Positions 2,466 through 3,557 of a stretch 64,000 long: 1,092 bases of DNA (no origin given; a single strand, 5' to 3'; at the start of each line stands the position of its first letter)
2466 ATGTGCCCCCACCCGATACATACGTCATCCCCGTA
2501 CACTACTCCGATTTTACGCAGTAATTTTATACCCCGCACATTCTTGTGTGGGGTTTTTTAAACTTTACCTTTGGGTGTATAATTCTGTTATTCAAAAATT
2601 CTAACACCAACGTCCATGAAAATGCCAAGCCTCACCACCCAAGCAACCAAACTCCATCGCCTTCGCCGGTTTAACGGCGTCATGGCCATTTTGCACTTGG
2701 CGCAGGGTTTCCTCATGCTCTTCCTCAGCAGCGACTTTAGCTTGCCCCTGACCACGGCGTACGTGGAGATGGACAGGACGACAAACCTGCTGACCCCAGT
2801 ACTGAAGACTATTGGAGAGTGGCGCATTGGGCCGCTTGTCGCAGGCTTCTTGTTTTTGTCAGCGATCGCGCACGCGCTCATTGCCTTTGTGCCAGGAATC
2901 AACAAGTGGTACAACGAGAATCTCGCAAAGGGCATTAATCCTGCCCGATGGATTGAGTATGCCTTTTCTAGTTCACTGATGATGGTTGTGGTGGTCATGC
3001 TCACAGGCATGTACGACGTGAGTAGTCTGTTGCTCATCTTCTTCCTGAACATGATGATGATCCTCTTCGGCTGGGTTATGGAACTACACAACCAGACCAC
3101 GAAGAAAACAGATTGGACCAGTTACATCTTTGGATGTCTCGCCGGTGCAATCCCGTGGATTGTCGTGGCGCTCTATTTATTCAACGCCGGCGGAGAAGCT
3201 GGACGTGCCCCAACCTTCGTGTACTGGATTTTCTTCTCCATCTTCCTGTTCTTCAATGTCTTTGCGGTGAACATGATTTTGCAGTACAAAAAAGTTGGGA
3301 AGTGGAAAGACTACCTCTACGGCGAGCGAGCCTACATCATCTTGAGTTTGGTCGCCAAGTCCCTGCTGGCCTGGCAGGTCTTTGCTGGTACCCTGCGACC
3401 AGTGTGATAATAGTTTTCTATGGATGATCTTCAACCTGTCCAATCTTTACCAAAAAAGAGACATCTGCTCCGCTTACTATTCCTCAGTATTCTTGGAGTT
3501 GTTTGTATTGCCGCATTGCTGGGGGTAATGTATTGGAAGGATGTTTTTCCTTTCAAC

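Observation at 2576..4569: Heliorhodopsin heading a compact three-gene unit with a membrane protein and a P-loop kinase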

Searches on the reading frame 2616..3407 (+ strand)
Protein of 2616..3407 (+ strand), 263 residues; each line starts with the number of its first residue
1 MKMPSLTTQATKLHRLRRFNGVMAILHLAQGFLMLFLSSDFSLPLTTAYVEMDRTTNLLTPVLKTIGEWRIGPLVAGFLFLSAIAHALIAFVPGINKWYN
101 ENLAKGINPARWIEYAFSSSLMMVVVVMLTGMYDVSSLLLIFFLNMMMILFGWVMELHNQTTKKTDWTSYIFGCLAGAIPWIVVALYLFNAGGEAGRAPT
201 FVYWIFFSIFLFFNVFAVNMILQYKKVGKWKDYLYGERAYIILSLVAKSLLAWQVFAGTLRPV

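Call 3: search_protein_families(library=pfam, proteins=[window:2616-3407:+], max_evalue=0.1)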
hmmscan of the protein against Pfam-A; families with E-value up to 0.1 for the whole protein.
window:2616-3407:+ (263 aa): 1 family
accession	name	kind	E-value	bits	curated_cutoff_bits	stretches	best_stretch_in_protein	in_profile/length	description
PF18761.7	Heliorhodopsin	-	1e-100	336.5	26.7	1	16-260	1-242/242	Heliorhodopsin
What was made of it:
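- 2616..3407 (+): Heliorhodopsin gene, 263 aa. PF18761 E=1e-100 (call 3).
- Checked: ORF 2616-3407 (263 aa) matches Pfam Heliorhodopsin PF18761 over the whole profile (1-242/242, E=1e-100, 336 bits against a cutoff of 26.7; call 3).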

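Call 4: search_protein_families(library=ncbifam, proteins=[window:2616-3407:+], max_evalue=0.1)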
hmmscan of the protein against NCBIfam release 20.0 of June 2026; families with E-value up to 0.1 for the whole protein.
window:2616-3407:+ (263 aa): 1 family
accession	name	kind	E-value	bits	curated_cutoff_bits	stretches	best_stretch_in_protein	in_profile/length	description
NF038020.1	HeR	equivalog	7.2e-103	343.4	100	1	16-260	1-244/244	heliorhodopsin HeR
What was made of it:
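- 2616..3407 (+): NF038020 E=7e-103 (call 4).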

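Call 10: find_related_loci(query=window:2616-3407:+, collection=genome_contigs, flank=10000)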
Query window:2616-3407:+ (263 aa) in genome_contigs; peptide patterns used: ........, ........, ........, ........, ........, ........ (x = any residue, [..] = any of these).
600 stretches matched a pattern (row limit reached: there are more); 562 encode a relative of the query (tblastn E <= 1e-3); the best 80 are kept; 80 distinct loci.
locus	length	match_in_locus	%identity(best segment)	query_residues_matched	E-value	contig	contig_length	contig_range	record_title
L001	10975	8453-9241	97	1-263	3e-171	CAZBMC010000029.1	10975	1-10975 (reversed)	MAG TPA_asm: uncultured Gammaproteobacteria bacterium isolate SRP329715_co1_47 genome assembly, contig: NODE_9191_length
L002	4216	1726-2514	80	1-263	7e-145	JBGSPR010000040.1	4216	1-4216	MAG: Patescibacteria group bacterium isolate JTS-AC309 k141_2851717, whole genome shotgun sequence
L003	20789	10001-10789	75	1-263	6e-134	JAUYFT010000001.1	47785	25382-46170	MAG: bacterium isolate C21_metabat.bin.3 C21_k141_57235, whole genome shotgun sequence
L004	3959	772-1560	72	1-263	4e-131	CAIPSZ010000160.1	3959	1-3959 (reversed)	Candidatus Kerfeldbacteria bacterium isolate T7-022_bin-570 genome assembly, contig: bin-570:160/195, whole genome shotg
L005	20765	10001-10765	74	9-263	2e-127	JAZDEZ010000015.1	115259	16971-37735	MAG: Patescibacteria group bacterium isolate MEGAHIT-group-0.176 k141_19808306, whole genome shotgun sequence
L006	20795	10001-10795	70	1-263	7e-125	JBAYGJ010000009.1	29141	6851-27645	MAG: Patescibacteria group bacterium isolate SO_2016_GW1_122 scaffold02860_OW334_2016, whole genome shotgun sequence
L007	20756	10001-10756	72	12-263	4e-123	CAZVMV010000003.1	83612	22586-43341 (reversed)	MAG TPA_asm: uncultured Gammaproteobacteria bacterium isolate SRP173033_co2_263 genome assembly, contig: NODE_85_length_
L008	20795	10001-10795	71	1-263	9e-122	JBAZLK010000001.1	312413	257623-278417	MAG: Patescibacteria group bacterium isolate SO_2017_LW4_167 scaffold_96_c1_LW137-91_2017, whole genome shotgun sequence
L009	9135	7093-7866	71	5-263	2e-120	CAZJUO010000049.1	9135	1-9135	MAG TPA_asm: uncultured Gammaproteobacteria bacterium isolate SRP141376_co4_277 genome assembly, contig: NODE_12419_leng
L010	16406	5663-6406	72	15-263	1e-119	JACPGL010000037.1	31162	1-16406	MAG: Candidatus Kerfeldbacteria bacterium isolate NC_groundwater_386_Ag_B-0.1um_51_13 GD18-4_B1_scaffold_856997, whole g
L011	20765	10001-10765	70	8-263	3e-119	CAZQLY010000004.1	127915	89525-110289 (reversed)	MAG TPA_asm: uncultured Gammaproteobacteria bacterium isolate SRP141376_co4_153 genome assembly, contig: NODE_160_length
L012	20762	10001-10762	72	9-263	4e-119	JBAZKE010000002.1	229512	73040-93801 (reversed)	MAG: Patescibacteria group bacterium isolate SO_2017_LW4_136 scaffold_158_c1_LW137-91_2017, whole genome shotgun sequenc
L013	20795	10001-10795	69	1-263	1e-118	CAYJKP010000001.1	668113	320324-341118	MAG TPA_asm: uncultured Gammaproteobacteria bacterium isolate ERP124720_co1_115 genome assembly, contig: NODE_11_length_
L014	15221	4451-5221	71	6-263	3e-118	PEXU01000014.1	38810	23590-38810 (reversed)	MAG: Candidatus Kerfeldbacteria bacterium CG08_land_8_20_14_0_20_40_16 CG08_land_8_20_14_0.20_scaffold_216_c, whole geno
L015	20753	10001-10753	70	12-263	1e-117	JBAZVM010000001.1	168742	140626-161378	MAG: Patescibacteria group bacterium isolate SO_2017_GW1_252 NODE_684_length_168742_cov_2.267005_OW334_2017, whole genom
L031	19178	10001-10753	66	12-263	6e-109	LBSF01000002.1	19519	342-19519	MAG: candidate division WS6 bacterium GW2011_GWC2_36_7 US24_C0002, whole genome shotgun sequence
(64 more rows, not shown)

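Call 36: search_solved_structures(query=window:2616-3407:+, max_evalue=0.001, show_alignments=2)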
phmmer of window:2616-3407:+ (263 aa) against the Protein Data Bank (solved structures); distinct sequences matched with E-value up to 0.001: 6.
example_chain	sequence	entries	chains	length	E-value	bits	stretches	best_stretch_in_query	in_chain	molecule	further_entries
6is6_A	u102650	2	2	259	1.2e-83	283.8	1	12-263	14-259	heliorhodopsin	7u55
7clj_A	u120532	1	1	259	2.8e-83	282.6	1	12-263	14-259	heliorhodopsin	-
9ljj_A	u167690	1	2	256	3.2e-60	207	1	12-262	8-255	Heliorhodopsin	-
6su3_X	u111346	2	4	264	3.6e-60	206.9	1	12-262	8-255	48C12 heliorhodopsin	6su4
6uh3_A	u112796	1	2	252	2.9e-59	203.9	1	12-260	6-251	Heliorhodopsin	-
9vfc_A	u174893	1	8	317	5.5e-41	144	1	24-262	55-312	heliorhodopsin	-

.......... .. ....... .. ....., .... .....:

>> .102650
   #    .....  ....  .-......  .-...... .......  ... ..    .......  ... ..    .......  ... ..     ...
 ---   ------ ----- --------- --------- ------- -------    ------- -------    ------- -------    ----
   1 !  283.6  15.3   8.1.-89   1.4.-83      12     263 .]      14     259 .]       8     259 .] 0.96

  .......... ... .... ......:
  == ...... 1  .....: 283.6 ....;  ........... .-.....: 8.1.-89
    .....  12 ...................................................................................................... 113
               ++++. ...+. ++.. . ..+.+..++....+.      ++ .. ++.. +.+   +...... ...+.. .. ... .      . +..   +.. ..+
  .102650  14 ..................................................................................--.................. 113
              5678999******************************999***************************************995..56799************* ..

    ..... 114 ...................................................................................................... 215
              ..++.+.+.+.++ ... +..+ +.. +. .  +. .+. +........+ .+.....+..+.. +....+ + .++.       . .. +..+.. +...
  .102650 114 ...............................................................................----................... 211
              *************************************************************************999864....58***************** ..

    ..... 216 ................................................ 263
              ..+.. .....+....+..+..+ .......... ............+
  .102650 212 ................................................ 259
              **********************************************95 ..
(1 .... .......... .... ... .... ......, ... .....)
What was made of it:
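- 2616..3407 (+): TaHeR 6is6 E=1e-83, with the Schiff-base Lys (SLVAK) and the counterion Glu conserved (call 36).
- On Heliorhodopsin (PF18761 / NF038020): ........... aligns with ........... of TaHeR 6is6 (call 36). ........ aligns with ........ of TaHeR (call 36).
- Checked: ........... pairs with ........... (Schiff-base Lys), and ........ pairs with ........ (counterion Glu) (call 36).
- HeR identity: calls 3, 4, 36.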

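Call 42: search_protein_families(library=pfam, proteins=[L006:10802-11134:+, L012:12444-12947:-, L003:6088-6516:+, L005:9083-9853:+, L010:3511-4743:-, L031:12261-12953:-, L004:184-696:+, L010:6406-6873:-, L002:2481-3128:+, L001:7138-7731:+], max_evalue=0.01)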
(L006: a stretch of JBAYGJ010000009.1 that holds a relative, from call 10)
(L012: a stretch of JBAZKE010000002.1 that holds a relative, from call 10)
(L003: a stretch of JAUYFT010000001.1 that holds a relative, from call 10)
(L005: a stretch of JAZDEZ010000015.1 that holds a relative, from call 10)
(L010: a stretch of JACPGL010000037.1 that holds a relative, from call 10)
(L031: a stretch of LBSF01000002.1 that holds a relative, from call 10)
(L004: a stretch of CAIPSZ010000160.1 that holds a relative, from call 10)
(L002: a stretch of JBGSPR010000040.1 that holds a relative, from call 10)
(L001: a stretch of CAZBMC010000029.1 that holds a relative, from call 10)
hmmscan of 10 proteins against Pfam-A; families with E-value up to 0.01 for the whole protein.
L006:10802-11134:+ (110 aa): 1 family
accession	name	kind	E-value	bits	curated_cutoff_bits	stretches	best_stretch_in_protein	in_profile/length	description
PF03013.19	Pyr_excise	-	3.2e-25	88.8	23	1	1-74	1-78/81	Pyrimidine dimer DNA glycosylase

L012:12444-12947:- (167 aa): 2 families
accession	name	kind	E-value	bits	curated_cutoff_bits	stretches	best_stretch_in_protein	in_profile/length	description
PF00293.34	NUDIX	-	1.3e-13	51.5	21.1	1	35-147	4-118/134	NUDIX domain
PF22327.2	Nudt16-like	-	0.00028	21.3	27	1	37-118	15-94/161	U8 snoRNA-decapping enzyme-like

L003:6088-6516:+ (142 aa): 2 families
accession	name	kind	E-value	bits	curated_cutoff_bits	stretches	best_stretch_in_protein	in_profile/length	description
PF02823.21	ATP-synt_DE_N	-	1.9e-28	98.7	27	1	7-86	1-80/80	ATP synthase, Delta/Epsilon chain, beta-sandwich domain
PF00401.25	ATP-synt_DE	-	8.2e-10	39.1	24.6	1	91-135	2-46/47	ATP synthase, Delta/Epsilon chain, long alpha-helix domain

L005:9083-9853:+ (256 aa): 1 family
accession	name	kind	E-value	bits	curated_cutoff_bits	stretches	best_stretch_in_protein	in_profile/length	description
PF13800.11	Sigma_reg_N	-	0.0077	16.9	26.3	0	30-60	7-37/91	Sigma factor regulator N-terminal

L010:3511-4743:- (410 aa): 3 families
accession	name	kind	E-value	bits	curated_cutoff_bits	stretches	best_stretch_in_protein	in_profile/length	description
PF12704.14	MacB_PCD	-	2.6e-21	77.3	27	1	38-256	1-206/207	MacB-like periplasmic core domain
PF02687.27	FtsX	-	1.6e-20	73.8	25.5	1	288-403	4-120/120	FtsX-like permease C-terminal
PF24400.1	DUF7544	-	0.0023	17.7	27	1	277-392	65-172/302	Family of unknown function (DUF7544)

L031:12261-12953:- (230 aa): 4 families
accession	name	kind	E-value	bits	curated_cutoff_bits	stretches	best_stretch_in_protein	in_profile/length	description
PF00535.33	Glycos_transf_2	-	1.2e-26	94.1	23.3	1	4-165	1-162/168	Glycosyl transferase family 2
PF10111.15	Glyco_tranf_2_2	-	6.4e-09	36.1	27.3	1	4-97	1-93/276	Glycosyltransferase like family 2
PF13641.12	Glyco_tranf_2_3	-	0.00047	20.7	27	1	3-96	3-97/230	Glycosyltransferase like family 2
PF13506.12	Glyco_transf_21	-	0.0029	17.5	21.7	1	73-146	18-93/174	Glycosyl transferase family 21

L004:184-696:+ (170 aa): 1 family
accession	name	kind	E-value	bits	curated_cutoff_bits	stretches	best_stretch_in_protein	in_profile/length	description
PF00072.30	Response_reg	-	6.6e-11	42.8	30.2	1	46-160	1-111/111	Response regulator receiver domain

L010:6406-6873:- (155 aa): 1 family
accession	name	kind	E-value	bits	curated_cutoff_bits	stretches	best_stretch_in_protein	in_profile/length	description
PF01625.27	PMSR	-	4.2e-51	173.6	23.7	1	3-133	24-153/153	Peptide methionine sulfoxide reductase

L002:2481-3128:+ (215 aa): 3 families
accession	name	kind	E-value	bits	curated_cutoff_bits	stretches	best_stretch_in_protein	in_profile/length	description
PF00578.27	AhpC-TSA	-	1.7e-37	128.5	26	1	24-154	1-122/124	AhpC/TSA family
PF08534.16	Redoxin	-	1.7e-15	57.6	26.6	1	24-164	2-139/148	Redoxin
PF02630.20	SCO1-SenC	-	0.00074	19.9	22.8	1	41-92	9-60/134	SCO1/SenC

L001:7138-7731:+ (197 aa): 0 families
